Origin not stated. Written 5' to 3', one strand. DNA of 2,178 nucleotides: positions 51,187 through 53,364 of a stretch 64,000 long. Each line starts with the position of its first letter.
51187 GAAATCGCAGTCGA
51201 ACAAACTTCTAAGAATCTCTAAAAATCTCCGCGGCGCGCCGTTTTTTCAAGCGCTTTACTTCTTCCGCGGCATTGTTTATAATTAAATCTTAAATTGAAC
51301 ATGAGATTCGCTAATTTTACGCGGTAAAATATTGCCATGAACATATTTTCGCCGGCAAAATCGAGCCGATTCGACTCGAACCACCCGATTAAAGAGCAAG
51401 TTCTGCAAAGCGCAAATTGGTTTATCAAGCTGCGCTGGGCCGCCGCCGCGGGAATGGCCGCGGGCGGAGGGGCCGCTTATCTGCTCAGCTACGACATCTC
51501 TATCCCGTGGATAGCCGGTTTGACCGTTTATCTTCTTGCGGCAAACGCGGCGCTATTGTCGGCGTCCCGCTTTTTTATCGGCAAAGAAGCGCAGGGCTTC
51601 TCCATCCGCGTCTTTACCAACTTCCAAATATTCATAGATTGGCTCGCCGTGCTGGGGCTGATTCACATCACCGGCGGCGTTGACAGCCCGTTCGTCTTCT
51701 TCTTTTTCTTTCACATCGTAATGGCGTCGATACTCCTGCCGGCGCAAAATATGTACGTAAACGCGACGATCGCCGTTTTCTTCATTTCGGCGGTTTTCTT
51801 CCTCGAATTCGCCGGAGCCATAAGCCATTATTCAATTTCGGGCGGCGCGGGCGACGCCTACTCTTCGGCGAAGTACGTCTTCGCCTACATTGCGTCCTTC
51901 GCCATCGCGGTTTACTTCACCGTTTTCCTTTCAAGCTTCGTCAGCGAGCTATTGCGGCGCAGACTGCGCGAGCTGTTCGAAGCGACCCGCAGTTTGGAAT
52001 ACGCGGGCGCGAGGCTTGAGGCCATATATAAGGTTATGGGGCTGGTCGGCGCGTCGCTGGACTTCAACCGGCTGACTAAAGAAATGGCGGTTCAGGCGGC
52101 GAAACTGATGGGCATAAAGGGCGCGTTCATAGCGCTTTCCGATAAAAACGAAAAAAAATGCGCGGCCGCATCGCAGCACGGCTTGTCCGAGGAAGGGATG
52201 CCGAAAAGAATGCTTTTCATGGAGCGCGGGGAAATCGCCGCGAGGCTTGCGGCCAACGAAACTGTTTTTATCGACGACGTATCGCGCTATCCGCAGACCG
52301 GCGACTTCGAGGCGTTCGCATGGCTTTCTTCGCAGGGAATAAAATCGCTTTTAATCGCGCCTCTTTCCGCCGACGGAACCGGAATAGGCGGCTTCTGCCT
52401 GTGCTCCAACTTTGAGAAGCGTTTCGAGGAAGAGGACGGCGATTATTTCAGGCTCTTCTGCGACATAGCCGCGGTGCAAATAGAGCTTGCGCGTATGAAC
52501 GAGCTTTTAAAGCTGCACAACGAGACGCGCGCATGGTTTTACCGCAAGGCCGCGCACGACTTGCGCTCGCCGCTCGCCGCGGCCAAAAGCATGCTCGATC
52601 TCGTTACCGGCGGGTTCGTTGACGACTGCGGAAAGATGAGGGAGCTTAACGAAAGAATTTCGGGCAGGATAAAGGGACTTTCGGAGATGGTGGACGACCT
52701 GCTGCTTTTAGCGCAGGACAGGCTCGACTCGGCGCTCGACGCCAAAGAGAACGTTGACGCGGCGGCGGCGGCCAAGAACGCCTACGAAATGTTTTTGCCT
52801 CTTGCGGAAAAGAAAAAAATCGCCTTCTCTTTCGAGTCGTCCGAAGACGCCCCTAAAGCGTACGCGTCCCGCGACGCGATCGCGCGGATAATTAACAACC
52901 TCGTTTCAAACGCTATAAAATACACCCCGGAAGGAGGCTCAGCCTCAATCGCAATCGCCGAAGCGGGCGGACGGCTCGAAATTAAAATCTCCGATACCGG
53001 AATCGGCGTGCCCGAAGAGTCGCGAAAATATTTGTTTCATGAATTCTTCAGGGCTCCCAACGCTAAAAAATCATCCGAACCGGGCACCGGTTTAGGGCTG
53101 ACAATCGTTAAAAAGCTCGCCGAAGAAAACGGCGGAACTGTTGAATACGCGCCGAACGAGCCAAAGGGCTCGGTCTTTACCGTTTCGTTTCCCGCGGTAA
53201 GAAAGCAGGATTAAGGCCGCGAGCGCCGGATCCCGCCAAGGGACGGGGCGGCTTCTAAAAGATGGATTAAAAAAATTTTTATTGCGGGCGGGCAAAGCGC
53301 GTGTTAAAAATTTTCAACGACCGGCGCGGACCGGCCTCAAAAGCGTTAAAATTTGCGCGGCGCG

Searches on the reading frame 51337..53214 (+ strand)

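Call 79: search_protein_families(library=pfam, proteins=[window:51337-53214:+], max_evalue=0.001)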
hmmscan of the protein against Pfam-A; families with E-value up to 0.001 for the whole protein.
window:51337-53214:+ (625 aa): 6 families
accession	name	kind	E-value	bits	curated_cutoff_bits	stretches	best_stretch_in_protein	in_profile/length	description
PF02518.31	HATPase_c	-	1.3e-26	93.6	26.4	1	512-620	3-109/111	Histidine kinase-, DNA gyrase B-, and HSP90-like ATPase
PF13185.12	GAF_2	-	8.5e-09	36.2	28.6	1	241-382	2-135/136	GAF domain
PF01590.32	GAF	-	6.4e-07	30.4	22.4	1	245-382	4-133/133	GAF domain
PF00512.31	HisKA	-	3.5e-06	27.4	26.9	1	404-460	8-62/66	His Kinase A (phospho-acceptor) domain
PF13581.12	HATPase_c_2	-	0.0001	22.7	27.4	1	519-616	36-125/127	Histidine kinase-like ATPase domain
PF25323.1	6TM_PilS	-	0.00012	22.2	27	1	78-200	66-180/189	PilS-like transmembrane domain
